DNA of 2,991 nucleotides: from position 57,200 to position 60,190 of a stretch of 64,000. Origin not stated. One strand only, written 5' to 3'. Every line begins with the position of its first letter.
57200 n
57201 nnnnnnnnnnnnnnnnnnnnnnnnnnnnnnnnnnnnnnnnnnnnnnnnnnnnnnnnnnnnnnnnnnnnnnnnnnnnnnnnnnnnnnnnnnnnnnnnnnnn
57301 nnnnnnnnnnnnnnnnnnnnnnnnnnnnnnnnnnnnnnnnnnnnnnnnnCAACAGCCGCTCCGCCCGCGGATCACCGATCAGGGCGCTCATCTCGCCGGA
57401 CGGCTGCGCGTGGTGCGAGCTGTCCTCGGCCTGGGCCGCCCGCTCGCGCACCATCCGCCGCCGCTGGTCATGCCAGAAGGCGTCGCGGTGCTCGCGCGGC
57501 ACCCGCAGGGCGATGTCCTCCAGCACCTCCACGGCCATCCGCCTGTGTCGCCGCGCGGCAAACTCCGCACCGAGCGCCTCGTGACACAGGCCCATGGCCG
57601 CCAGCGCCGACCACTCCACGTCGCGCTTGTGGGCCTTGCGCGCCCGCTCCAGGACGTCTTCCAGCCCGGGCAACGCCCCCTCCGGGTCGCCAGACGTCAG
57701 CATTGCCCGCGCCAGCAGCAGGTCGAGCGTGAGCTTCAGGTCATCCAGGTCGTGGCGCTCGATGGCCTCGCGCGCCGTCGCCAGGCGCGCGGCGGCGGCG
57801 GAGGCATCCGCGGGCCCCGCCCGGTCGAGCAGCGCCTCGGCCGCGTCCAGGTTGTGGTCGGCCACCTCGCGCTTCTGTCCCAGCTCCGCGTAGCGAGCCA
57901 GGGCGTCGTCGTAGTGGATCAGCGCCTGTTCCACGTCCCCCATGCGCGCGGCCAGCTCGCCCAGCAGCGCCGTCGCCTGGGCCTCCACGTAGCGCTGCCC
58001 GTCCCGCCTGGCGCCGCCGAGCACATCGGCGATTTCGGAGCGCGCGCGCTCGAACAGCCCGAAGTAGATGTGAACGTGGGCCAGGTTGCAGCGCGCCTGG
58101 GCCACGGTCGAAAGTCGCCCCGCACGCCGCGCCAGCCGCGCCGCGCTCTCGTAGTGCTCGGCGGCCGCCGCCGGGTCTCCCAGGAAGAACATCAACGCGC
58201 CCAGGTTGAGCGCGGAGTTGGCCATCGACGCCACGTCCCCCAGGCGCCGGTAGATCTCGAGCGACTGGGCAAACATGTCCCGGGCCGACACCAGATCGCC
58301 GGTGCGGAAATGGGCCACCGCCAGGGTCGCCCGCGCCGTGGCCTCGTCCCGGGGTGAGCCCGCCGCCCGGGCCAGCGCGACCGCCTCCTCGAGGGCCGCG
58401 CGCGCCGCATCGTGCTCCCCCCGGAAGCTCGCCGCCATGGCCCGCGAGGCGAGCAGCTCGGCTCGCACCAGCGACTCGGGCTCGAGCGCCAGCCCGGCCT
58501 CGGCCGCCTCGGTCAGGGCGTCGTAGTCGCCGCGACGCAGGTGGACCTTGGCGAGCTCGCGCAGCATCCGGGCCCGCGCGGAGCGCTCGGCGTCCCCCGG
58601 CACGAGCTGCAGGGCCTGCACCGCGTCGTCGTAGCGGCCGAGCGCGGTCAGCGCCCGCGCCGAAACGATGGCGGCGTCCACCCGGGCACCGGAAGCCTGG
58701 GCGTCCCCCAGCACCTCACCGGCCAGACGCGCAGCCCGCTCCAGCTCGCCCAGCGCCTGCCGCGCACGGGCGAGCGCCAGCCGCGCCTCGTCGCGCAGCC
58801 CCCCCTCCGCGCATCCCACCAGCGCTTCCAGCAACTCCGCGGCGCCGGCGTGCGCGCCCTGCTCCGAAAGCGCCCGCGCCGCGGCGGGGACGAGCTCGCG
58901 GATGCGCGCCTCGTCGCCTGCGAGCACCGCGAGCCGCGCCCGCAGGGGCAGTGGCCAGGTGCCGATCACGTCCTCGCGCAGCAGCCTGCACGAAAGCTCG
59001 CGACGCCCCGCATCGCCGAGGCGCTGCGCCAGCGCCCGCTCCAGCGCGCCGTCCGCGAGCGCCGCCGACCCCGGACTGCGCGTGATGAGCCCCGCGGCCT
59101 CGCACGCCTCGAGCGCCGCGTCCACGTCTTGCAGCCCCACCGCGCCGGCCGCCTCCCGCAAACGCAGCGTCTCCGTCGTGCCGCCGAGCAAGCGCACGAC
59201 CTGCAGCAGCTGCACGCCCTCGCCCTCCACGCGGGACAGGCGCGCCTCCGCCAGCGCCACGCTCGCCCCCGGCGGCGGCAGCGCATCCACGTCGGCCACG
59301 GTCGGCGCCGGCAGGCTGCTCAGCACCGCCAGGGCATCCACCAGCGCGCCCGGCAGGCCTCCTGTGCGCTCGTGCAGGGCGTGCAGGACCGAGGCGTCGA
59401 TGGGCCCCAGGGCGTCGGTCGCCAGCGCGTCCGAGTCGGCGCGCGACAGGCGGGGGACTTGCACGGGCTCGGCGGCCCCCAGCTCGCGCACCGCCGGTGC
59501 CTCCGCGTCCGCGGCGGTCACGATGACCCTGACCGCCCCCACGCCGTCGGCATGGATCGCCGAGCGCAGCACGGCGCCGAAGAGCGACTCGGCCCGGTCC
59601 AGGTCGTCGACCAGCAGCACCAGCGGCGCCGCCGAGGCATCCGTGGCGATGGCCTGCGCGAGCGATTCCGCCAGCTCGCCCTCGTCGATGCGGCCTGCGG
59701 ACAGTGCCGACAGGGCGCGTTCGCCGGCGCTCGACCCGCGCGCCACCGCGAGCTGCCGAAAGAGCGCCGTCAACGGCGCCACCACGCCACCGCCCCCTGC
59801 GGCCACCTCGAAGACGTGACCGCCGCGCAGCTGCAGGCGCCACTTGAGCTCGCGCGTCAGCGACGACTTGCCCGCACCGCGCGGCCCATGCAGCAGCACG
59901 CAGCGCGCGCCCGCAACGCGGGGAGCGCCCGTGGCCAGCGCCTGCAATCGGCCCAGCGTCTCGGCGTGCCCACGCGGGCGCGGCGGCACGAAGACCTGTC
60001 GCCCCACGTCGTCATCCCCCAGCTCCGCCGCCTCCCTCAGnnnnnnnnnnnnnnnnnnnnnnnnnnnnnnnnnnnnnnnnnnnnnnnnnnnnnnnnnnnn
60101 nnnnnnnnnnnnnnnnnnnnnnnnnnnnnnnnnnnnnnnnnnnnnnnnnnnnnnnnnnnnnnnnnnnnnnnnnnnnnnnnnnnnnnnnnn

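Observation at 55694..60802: Single-polypeptide Ser/Thr kinase - P-loop/STAND-like - TPR - GAF - sigma54 activator fusion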

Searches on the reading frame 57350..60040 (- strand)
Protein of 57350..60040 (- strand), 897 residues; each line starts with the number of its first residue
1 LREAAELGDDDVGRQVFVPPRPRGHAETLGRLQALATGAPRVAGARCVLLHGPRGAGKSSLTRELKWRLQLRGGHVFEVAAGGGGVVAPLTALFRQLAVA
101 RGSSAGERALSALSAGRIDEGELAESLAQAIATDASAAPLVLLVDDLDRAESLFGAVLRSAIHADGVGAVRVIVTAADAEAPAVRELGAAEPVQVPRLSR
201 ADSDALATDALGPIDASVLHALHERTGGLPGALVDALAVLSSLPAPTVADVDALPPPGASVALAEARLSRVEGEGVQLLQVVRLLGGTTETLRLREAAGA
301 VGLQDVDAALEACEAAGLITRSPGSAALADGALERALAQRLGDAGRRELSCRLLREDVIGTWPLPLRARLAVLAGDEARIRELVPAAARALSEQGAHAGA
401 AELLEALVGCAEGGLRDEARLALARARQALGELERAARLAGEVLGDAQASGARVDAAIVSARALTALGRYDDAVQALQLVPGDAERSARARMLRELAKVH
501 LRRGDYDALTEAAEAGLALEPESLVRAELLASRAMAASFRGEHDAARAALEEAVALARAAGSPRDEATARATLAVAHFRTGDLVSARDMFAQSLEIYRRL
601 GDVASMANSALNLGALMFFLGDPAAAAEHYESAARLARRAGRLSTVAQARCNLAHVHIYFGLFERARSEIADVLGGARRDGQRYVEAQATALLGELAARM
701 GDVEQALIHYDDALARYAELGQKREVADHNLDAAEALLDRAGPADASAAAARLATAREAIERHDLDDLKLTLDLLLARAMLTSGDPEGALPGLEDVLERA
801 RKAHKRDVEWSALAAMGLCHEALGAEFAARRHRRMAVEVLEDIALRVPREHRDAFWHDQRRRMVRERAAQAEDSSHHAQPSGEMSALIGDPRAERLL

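Call 36: search_solved_structures(query=window:57350-60040:-, max_evalue=1)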
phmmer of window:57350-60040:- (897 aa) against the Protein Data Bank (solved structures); distinct sequences matched with E-value up to 1: 34.
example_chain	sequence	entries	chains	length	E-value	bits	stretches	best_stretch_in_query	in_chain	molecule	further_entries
9qhb_A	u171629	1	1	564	3.8e-17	65.4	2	466-640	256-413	Engineered tetratricopeptide repeat protein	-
5a7d_B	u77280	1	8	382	6.3e-15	58.1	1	583-723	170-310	PINS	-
4a1s_A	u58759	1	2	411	1.1e-14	57.3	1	583-723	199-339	PARTNER OF INSCUTEABLE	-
3sf4_A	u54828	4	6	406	2.9e-09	39.4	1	583-721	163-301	G-protein-signaling modulator 2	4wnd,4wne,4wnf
4wng_A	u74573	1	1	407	3e-09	39.3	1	583-721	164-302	G-protein-signaling modulator 2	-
3ro2_A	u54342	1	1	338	3.5e-09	39.1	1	583-720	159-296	G-protein-signaling modulator 2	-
5a6c_A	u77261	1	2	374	3.5e-09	39.1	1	545-724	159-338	G-PROTEIN-SIGNALING MODULATOR 2, AFADIN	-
4g2v_A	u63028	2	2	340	3.8e-09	39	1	583-720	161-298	G-protein-signaling modulator 2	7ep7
8bu0_A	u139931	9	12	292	4.1e-09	38.8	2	466-641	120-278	Consensus tetratricopeptide repeat protein | Crystal structure of an 8-repeat consensus TPR superhelix with Zinc. | Monomer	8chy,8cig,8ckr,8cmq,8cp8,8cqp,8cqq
6hc2_A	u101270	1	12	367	6.3e-09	38.2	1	583-721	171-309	G-protein-signaling modulator 2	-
9qhc_A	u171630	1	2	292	9.8e-09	37.6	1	466-641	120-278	Engineered tetratricopeptide repeat protein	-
4jhr_A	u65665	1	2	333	9.3e-08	34.4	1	583-720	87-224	G-protein-signaling modulator 2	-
9e5c_6s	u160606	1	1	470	8.6e-07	31.2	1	536-654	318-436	Tetratricopeptide repeat protein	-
3ro3_A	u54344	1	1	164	1.3e-05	27.3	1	563-711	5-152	G-protein-signaling modulator 2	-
9k7u_A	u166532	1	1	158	0.00012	24.1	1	535-643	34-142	Heter-Zn2-HEHE-22A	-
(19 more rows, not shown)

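Call 61: predict_structure(alignment_id=A4)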
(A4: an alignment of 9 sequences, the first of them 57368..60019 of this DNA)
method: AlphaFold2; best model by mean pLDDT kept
length: 884 residues; sequences in the alignment: 9
mean_pLDDT: 86.5   pTM: 0.57
mean pLDDT of the five models: 86.5, 84.5, 82.8, 82.6, 81.4
residues with pLDDT >= 90: 410; 70-90: 419; 50-70: 30; < 50: 25
segments of 3 or more residues with pLDDT < 50: 1-7, 34-36, 870-884
pLDDT, mean of each block of 10 residues (from residue 1): 44 78 88 60 83 89 86 76 87 73 84 84 77 86 86 75 82 83 85 90 82 86 87 80 76 76 84 88 86 84 88 86 84 86 87 85 92 94 83 92 90 93 84 88 80 90 90 87 93 88 94 85 93 87 95 92 93 89 94 84 95 92 93 83 97 96 92 87 98 96 97 89 97 89 97 88 95 94 97 91 97 94 96 94 93 94 71 42 39
secondary structure, 60 per line:
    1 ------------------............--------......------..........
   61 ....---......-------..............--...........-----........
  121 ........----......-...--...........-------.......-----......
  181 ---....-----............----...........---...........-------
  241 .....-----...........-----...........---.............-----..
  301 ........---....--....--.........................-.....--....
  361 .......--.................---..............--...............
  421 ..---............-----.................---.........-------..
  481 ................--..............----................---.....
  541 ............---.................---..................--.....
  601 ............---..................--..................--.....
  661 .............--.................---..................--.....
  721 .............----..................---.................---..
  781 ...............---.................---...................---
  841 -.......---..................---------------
elements in order (helices of 4 or more, strands of 3 or more residues): H19-30 E39-44 H51-64 E68-73 H81-94 H97-107 H113-128 E133-138 H145-155 E163-169 H175-180 E184-187 H193-204 H209-219 H223-233 H241-245 H251-261 H267-277 E281-283 H284-293 H299-308 E312-315 E318-321 H324-348 H350-354 H357-367 H370-386 H390-403 H406-422 H426-437 H443-459 H463-471 H479-496 H499-512 H517-532 H536-552 H556-572 H576-593 H596-612 H616-633 H636-653 H656-673 H676-692 H696-713 H716-733 H738-755 H759-775 H779-795 H799-815 H819-837 H842-848 H852-869

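Call 64: fold_search(model_id=the predicted structure, library=pdb)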
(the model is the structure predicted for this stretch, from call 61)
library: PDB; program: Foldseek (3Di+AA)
matches with E <= 10: 1748; with E <= 0.001: 298
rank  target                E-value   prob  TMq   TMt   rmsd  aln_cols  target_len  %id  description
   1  6mfv_A                7.2e-12  1.00  0.28  0.36  22.7       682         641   15  Crystal structure of the Signal Transduction ATPase with Numerous Domains (STAND) protein with a tetratricopeptide rep (released 2019-02-20)
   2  9hvq_Q                1.2e-09  1.00  0.27  0.27  27.5       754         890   13  Structure of the transcribing Pol II-DSIF-PAF-SPT6-RECQL5 complex (released 2025-07-16)
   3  9rtt_Q                2.7e-09  1.00  0.28  0.27  27.7       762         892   14  Activated Elongation Complex with IWS1 and ELOF1 (released 2025-09-03)
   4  6hc2_C                1.8e-08  1.00  0.26  0.51   9.0       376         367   20  Crystal structure of NuMA/LGN hetero-hexamers (released 2019-05-29)
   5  4a1s_B                2.2e-08  1.00  0.28  0.65   7.0       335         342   23  Crystallographic structure of the Pins:Insc complex (released 2012-03-28)
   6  6hc2_A                2.6e-08  1.00  0.26  0.50   9.1       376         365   20  Crystal structure of NuMA/LGN hetero-hexamers (released 2019-05-29)
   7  5a7d_H                2.7e-08  1.00  0.25  0.58   9.7       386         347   22  Tetrameric assembly of LGN with Inscuteable (released 2016-08-03)
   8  6hc2_S                3.1e-08  1.00  0.26  0.52   8.9       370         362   20  Crystal structure of NuMA/LGN hetero-hexamers (released 2019-05-29)
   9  8dgc_A                3.1e-08  1.00  0.24  0.13  24.0      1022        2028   13  Avs3 bound to phage PhiV-1 terminase (released 2022-08-03)
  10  3sf4_A                3.2e-08  1.00  0.24  0.47   9.8       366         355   20  Crystal structure of the complex between the conserved cell polarity proteins Inscuteable and LGN (released 2011-11-23)
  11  8fgw_D                3.3e-08  1.00  0.28  0.22  30.5      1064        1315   14  Human IFT-A complex structures provide molecular insights into ciliary transport (released 2023-02-22)
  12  4a1s_A                3.4e-08  1.00  0.28  0.65   7.3       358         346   22  Crystallographic structure of the Pins:Insc complex (released 2012-03-28)
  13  1w3b_A                3.4e-08  1.00  0.30  0.54   8.2       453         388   17  The superhelical TPR domain of O-linked GlcNAc transferase reveals structural similarities to importin alpha. (released 2004-09-09)
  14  3sf4_B                4.1e-08  1.00  0.26  0.61   9.1       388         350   20  Crystal structure of the complex between the conserved cell polarity proteins Inscuteable and LGN (released 2011-11-23)
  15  8chy                  4.1e-08  1.00  0.21  0.55   8.5       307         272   23  Crystal structure of an 8-repeat consensus TPR superhelix with Zinc. (released 2024-02-21)
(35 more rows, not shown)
